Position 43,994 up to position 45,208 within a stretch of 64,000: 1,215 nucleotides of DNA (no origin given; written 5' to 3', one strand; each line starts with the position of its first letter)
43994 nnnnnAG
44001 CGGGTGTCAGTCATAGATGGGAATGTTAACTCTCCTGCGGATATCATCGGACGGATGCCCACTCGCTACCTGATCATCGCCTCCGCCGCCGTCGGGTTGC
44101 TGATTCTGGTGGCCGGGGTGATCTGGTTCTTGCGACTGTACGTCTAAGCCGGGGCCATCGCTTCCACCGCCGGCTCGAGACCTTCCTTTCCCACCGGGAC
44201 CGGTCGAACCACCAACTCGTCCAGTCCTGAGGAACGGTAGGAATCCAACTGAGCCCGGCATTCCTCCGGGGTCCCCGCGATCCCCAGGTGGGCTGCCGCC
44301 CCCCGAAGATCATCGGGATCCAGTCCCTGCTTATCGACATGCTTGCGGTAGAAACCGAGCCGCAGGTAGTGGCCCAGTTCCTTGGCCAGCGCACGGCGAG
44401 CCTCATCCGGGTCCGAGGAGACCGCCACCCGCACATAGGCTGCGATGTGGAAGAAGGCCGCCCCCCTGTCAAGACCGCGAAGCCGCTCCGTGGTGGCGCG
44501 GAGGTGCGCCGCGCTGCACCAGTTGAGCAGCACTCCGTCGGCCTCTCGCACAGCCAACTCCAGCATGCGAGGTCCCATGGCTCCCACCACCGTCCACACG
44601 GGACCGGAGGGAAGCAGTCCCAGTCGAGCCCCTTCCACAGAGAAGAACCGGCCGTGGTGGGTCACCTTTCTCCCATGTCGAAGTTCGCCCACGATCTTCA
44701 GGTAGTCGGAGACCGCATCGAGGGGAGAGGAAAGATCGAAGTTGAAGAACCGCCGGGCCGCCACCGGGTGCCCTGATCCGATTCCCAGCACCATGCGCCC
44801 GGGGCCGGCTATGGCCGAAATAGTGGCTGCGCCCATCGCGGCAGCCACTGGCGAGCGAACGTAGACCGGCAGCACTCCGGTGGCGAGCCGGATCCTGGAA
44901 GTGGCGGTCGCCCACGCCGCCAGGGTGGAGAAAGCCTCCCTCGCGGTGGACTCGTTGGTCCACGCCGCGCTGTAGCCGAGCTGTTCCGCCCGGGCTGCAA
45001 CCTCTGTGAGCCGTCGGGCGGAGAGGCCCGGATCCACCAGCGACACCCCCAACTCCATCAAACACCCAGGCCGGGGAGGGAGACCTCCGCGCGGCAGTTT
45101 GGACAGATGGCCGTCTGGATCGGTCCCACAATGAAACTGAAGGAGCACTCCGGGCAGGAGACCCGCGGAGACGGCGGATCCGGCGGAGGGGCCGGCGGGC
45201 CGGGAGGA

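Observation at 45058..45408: Double zinc-ribbon, Pro/Gly-rich mini-protein translationally coupled to an LLM-class oxidoreductase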

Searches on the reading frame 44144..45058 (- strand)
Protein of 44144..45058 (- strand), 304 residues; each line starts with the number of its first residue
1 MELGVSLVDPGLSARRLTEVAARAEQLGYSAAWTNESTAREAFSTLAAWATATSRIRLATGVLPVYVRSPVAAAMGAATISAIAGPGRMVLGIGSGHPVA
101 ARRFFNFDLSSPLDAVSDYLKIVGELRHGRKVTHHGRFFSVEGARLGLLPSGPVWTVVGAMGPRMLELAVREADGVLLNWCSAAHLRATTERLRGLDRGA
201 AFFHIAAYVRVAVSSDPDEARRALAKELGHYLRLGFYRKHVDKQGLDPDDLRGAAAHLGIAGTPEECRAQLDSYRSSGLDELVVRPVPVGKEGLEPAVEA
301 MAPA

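Call 3: search_protein_families(library=pfam, proteins=[window:44144-45058:-], max_evalue=1)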
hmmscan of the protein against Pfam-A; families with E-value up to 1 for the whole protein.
window:44144-45058:- (304 aa): 1 family
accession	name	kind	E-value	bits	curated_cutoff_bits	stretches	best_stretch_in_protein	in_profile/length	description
PF00296.26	Bac_luciferase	-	2.4e-50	172.1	27.9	1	9-280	17-313/314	Luciferase-like monooxygenase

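Call 4: search_protein_families(library=ncbifam, proteins=[window:44144-45058:-], max_evalue=1)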
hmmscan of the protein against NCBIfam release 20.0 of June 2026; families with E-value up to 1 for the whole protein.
window:44144-45058:- (304 aa): 32 families (the best 25 are shown)
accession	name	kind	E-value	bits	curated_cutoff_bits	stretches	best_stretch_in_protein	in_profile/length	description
TIGR03841.1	F420_Rv3093c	subfamily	1.2e-44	153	213.65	1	15-288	10-298/298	LLM class F420-dependent oxidoreductase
NF002619.0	PRK02271.1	equivalog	5.9e-39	134.2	276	1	1-250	1-251/329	5,10-methylenetetrahydromethanopterin reductase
TIGR03564.1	F420_MSMEG_4879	subfamily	8.2e-39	133.8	234.25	1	18-283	2-264/265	TIGR03564 family F420-dependent LLM class oxidoreductase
TIGR04024.1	F420_NP1902A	hypoth_equivalog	1.4e-34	119.4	345.4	1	14-247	14-253/330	TIGR04024 family LLM class F420-dependent oxidoreductase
TIGR03620.1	F420_MSMEG_4141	subfamily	5.1e-32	111.3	219.8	1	14-292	17-266/280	TIGR03620 family F420-dependent LLM class oxidoreductase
TIGR03555.1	F420_mer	equivalog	1.6e-29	103.3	348.7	1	10-249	7-249/325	5,10-methylenetetrahydromethanopterin reductase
TIGR03857.1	F420_MSMEG_2249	hypoth_equivalog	3.9e-25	88.8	218.4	1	14-250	13-254/329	TIGR03857 family LLM class F420-dependent oxidoreductase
TIGR03559.1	F420_Rv3520c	subfamily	4.5e-25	88.4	335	1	17-231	15-246/325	LLM class F420-dependent oxidoreductase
TIGR03619.1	F420_Rv2161c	subfamily_domain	1.5e-22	80.4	166.9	1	35-238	41-242/247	TIGR03619 family F420-dependent LLM class oxidoreductase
TIGR03557.1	F420_G6P_family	subfamily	2e-20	73.2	210.4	1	13-225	11-228/316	TIGR03557 family F420-dependent LLM class oxidoreductase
TIGR03621.1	F420_MSMEG_2516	subfamily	2.8e-17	62.8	213.15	1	4-186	4-183/295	TIGR03621 family F420-dependent LLM class oxidoreductase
TIGR03560.1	F420_Rv1855c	subfamily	2.8e-16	60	231.4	1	13-194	11-209/227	TIGR03560 family F420-dependent LLM class oxidoreductase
TIGR03617.1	F420_MSMEG_2256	subfamily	3.7e-16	58.9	278.15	1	21-245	1-240/318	TIGR03617 family F420-dependent LLM class oxidoreductase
TIGR03842.1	F420_CPS_4043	hypoth_equivalog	8.3e-15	54.7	295.45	1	10-192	8-183/329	TIGR03842 family LLM class F420-dependent oxidoreductase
TIGR04465.1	ArgArg_F420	equivalog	1.8e-12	47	470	1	11-177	56-233/364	F420-dependent hydroxymycolic acid dehydrogenase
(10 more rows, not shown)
